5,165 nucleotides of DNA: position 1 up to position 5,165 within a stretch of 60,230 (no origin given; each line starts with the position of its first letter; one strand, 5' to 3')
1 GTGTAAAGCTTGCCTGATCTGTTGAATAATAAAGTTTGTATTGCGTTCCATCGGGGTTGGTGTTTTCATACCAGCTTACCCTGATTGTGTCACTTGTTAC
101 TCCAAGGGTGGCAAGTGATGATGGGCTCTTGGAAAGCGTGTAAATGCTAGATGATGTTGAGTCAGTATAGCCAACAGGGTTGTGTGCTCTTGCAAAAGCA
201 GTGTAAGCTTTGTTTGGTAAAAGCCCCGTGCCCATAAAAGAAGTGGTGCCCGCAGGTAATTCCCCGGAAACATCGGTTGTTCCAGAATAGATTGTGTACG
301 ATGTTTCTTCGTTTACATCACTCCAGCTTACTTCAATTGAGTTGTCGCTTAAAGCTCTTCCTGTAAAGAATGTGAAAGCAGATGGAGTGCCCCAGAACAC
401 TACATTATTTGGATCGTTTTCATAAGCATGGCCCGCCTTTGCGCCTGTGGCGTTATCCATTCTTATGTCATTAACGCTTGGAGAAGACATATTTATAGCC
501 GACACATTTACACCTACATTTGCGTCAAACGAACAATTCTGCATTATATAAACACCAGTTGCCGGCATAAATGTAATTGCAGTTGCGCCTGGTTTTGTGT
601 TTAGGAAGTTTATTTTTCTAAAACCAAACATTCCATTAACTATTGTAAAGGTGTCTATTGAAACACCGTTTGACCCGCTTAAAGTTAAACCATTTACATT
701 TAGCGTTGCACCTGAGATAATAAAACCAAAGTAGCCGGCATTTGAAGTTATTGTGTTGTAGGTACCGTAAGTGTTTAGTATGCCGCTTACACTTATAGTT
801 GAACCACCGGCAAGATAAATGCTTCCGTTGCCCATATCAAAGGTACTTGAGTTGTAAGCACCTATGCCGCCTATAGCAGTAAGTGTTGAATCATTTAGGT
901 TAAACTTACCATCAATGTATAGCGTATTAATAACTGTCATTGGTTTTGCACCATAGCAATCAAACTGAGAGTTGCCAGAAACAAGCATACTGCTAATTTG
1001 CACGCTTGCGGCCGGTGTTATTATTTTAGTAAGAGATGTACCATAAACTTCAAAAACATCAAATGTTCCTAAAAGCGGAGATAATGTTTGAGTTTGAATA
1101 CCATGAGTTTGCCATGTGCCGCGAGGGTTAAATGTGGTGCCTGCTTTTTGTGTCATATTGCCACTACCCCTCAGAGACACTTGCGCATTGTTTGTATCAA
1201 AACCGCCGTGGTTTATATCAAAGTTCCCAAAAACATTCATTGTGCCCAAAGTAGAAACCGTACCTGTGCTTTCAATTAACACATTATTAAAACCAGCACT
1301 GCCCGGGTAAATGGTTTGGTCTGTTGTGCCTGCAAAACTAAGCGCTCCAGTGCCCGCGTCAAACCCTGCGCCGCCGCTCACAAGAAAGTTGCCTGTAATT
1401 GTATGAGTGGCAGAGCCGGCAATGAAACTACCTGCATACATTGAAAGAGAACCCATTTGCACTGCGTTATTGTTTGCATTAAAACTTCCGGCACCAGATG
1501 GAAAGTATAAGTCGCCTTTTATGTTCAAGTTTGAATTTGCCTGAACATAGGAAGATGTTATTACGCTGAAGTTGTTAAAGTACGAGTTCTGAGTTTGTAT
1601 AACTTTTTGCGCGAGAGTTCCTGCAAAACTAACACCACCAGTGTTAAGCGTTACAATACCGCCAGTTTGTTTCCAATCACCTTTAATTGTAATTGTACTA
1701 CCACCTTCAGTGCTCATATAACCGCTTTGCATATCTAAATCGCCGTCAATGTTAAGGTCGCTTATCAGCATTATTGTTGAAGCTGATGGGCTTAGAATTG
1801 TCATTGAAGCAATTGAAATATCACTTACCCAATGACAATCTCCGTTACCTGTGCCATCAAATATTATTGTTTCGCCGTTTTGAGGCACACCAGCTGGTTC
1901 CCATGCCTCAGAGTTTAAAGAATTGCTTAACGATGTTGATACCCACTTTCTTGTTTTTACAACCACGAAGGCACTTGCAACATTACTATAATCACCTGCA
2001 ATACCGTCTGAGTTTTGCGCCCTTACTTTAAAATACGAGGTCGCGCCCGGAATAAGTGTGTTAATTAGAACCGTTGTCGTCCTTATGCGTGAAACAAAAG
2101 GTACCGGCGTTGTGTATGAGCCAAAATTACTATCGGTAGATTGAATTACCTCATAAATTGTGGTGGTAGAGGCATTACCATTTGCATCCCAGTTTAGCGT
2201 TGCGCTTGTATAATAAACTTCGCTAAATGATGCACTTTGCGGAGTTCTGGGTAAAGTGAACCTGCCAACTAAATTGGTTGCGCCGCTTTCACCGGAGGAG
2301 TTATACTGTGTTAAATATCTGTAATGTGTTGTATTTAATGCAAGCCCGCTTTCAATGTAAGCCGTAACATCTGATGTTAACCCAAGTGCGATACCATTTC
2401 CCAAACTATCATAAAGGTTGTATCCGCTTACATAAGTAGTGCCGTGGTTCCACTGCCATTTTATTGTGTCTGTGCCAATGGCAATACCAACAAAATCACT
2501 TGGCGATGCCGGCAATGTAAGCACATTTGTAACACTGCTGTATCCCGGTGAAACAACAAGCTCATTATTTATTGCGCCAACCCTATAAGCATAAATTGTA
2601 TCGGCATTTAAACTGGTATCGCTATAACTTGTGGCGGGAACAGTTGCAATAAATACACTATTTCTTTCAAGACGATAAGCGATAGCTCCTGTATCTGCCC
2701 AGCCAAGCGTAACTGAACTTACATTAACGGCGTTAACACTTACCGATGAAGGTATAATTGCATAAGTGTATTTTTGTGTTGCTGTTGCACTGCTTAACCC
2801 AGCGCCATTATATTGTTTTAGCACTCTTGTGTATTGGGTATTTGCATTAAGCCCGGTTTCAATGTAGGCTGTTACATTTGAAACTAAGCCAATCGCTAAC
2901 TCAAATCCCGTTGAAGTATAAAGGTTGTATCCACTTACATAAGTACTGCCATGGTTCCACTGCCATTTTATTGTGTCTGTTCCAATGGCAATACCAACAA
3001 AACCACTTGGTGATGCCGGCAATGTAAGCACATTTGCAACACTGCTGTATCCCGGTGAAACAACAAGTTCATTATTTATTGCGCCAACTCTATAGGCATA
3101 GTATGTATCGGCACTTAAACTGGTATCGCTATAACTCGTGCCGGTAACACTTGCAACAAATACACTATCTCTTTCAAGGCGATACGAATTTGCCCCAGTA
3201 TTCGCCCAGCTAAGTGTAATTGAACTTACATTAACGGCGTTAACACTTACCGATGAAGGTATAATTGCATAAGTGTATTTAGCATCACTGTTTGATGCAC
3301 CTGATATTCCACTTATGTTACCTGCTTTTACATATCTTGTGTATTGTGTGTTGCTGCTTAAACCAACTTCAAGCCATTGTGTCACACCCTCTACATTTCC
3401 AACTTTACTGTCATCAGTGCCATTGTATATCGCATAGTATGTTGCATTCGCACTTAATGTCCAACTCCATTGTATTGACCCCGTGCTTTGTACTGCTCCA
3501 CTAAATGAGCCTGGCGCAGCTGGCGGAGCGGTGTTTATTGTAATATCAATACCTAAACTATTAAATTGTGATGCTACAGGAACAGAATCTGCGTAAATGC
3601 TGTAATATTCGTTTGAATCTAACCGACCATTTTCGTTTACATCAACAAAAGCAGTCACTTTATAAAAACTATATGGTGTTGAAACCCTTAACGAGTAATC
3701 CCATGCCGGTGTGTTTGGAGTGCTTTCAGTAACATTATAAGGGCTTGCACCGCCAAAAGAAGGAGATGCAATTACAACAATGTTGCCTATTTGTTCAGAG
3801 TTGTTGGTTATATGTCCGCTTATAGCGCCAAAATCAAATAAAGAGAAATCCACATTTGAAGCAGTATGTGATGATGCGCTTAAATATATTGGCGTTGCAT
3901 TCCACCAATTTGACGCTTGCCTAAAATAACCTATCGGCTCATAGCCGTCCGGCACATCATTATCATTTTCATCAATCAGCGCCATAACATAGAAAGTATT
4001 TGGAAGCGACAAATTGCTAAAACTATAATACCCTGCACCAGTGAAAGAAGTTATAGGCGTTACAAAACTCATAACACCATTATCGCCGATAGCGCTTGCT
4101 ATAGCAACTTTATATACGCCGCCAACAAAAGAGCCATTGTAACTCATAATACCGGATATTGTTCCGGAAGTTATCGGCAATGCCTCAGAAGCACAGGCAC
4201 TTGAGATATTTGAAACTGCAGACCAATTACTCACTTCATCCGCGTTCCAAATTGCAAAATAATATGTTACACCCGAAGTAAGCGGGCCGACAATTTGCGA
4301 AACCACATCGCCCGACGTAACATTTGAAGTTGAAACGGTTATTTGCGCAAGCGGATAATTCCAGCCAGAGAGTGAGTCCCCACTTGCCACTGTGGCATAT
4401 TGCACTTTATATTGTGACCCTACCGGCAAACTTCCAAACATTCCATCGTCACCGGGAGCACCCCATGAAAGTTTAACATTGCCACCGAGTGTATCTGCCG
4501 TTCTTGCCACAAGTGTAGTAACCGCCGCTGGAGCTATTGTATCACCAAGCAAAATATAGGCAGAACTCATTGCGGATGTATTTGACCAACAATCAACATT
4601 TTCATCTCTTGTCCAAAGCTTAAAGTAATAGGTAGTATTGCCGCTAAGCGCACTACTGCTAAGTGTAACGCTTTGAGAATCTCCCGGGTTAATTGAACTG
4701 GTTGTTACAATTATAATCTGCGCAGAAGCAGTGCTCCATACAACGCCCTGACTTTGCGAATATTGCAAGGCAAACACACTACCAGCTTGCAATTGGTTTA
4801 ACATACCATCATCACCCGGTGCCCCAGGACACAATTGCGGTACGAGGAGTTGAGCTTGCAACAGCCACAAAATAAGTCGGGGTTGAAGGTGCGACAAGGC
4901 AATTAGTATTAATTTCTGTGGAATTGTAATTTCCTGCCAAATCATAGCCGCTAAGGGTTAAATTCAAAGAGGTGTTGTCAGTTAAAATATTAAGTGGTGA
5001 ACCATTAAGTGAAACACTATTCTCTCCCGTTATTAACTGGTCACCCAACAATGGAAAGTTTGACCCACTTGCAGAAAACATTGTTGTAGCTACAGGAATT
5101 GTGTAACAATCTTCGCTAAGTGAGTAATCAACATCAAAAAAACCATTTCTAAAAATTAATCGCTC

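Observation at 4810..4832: Giant (>8.6 kb, >2,850 codons) surface-protein gene split by a +1 frameshift at a C4/G4 homopolymer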

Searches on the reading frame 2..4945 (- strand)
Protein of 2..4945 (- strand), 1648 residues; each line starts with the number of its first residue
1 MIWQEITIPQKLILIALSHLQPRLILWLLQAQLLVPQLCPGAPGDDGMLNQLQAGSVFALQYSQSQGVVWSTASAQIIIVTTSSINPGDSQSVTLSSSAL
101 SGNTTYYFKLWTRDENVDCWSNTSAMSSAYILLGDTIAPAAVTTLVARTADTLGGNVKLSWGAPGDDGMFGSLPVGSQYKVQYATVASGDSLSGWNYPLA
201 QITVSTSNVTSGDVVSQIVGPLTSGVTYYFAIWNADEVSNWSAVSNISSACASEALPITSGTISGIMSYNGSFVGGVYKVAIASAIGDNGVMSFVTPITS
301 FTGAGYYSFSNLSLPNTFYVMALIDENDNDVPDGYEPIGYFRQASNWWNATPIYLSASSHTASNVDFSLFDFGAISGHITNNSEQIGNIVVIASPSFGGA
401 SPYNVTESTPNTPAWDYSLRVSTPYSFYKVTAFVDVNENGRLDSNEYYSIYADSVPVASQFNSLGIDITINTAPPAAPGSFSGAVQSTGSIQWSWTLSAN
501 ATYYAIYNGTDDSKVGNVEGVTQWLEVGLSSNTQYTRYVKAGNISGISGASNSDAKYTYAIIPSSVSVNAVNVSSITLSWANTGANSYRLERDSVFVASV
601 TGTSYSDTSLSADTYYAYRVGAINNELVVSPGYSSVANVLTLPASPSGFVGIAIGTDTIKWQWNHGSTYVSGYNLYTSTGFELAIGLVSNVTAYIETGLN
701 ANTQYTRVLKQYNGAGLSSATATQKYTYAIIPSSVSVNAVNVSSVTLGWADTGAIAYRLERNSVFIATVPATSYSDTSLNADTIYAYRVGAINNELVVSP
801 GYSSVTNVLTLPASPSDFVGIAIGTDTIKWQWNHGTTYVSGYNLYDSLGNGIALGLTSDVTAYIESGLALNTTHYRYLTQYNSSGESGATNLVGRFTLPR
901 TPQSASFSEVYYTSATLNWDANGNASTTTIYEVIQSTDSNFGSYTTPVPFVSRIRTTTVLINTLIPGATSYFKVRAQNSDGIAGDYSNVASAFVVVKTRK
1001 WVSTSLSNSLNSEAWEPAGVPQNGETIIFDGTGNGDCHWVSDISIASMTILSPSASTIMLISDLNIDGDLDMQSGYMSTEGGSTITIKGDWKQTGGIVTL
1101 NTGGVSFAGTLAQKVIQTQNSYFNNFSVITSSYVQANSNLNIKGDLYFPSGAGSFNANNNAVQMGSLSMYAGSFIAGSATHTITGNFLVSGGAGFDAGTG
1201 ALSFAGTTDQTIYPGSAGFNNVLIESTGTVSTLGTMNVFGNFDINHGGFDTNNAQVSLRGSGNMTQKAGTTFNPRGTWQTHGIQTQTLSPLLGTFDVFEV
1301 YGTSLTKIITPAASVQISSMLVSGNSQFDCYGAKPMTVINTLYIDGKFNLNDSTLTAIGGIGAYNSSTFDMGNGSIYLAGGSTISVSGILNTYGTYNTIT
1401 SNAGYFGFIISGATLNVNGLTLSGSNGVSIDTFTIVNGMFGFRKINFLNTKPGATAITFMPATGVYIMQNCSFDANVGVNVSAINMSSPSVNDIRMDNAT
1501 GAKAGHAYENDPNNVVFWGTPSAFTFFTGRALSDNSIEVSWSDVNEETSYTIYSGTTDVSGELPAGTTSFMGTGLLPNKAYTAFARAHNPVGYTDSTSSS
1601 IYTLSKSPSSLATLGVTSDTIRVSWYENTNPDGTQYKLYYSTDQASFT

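Call 8: search_protein_families(library=pfam, proteins=[window:2-4828:-], max_evalue=0.01)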
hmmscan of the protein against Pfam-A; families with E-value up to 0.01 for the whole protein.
window:2-4828:- (1609 aa): 3 families
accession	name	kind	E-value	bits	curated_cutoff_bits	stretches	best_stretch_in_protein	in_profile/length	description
PF00041.27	fn3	-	2.7e-17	63.2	25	2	862-951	2-81/84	Fibronectin type III domain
PF16656.11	Pur_ac_phosph_N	-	5.6e-09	36.9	30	0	21-84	30-88/93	Purple acid Phosphatase, N-terminal domain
PF25814.1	fn3_SORL1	-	0.00091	19.7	27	0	1487-1518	7-37/90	SORL1-like, fn3 domain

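Call 45: list_cluster_members(proteins=[window:2-4945:-, window:2-4804:-, window:2-4570:-, window:8918-9517:+])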
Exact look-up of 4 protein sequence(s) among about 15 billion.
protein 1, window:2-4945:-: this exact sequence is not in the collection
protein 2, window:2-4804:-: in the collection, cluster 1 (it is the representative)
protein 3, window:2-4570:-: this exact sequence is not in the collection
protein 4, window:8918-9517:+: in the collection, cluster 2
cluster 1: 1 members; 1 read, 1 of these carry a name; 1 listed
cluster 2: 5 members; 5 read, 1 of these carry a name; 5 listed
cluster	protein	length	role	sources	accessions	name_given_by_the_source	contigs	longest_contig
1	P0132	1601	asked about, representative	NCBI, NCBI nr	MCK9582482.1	MAG: fibronectin type III domain-containing protein, partial [Endomicrobiales bacterium] | fibronectin type III domain-containing protein [Endomicrobiales bacterium]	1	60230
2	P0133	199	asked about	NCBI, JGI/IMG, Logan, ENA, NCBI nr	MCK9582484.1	MAG: HNH endonuclease [Endomicrobiales bacterium] | HNH endonuclease [Endomicrobiales bacterium]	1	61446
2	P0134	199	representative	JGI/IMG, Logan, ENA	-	-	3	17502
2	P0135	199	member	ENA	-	-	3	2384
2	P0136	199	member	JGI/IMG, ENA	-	-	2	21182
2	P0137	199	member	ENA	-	-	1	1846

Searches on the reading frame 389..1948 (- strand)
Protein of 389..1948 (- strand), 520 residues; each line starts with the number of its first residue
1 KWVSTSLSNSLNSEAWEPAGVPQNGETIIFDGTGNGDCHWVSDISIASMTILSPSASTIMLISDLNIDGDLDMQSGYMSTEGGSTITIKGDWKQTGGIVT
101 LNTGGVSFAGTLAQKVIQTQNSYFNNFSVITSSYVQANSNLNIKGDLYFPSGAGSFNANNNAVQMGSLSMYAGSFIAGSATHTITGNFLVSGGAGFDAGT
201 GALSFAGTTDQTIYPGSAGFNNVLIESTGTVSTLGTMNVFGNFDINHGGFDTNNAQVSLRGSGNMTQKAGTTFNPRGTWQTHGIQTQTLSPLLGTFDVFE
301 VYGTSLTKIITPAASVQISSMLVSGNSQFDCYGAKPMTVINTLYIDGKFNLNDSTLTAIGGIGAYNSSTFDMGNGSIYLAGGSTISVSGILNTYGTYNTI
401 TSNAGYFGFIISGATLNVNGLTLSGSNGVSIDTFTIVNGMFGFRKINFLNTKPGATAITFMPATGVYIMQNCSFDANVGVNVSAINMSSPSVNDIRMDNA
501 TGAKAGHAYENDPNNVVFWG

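Call 53: search_solved_structures(query=window:389-1948:-, max_evalue=1)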
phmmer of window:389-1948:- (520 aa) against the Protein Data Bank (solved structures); distinct sequences matched with E-value up to 1: 0.

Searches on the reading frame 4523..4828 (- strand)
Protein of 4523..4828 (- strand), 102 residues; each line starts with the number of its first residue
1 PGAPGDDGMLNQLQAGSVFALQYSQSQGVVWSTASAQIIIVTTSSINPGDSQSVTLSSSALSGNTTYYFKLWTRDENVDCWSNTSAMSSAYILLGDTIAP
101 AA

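Call 66: search_protein_families(library=pfam, proteins=[window:4523-4828:-], max_evalue=1)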
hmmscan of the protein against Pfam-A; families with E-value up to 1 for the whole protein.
window:4523-4828:- (102 aa): 3 families
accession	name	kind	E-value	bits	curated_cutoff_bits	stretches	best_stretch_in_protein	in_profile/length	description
PF16656.11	Pur_ac_phosph_N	-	0.00029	21.8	30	1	21-84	30-88/93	Purple acid Phosphatase, N-terminal domain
PF21471.3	Reelin_subrepeat-B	-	0.027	14.7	27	1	19-77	60-112/127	Reelin subrepeat B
PF25788.1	Ig_Rha78A_N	-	0.12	13.1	27.4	1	31-87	51-99/105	Rha78A-like, N-terminal immunoglobulin domain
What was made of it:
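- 4577..4897 (-): One FN3-like (Pur_ac_phosph_N-type) module that spans the junction, so the frameshift cuts through a domain. Call 66.
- Checked: On the window's downstream fragment alone it spans only 30-88 (call 66).
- The FN3-like domain is whole only on the intact allele (call 66). One FN3-like domain is cut in two by the junction (call 66).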

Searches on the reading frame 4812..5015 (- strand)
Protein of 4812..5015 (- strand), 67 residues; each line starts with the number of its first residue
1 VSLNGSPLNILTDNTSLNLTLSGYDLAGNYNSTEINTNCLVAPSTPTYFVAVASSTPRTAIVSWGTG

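Call 35: find_encoding_contigs(protein=window:4812-5015:-, flank=10000, max_places=10)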
Protein window:4812-5015:- (67 aa): no gene with exactly this product is on record in the collection.
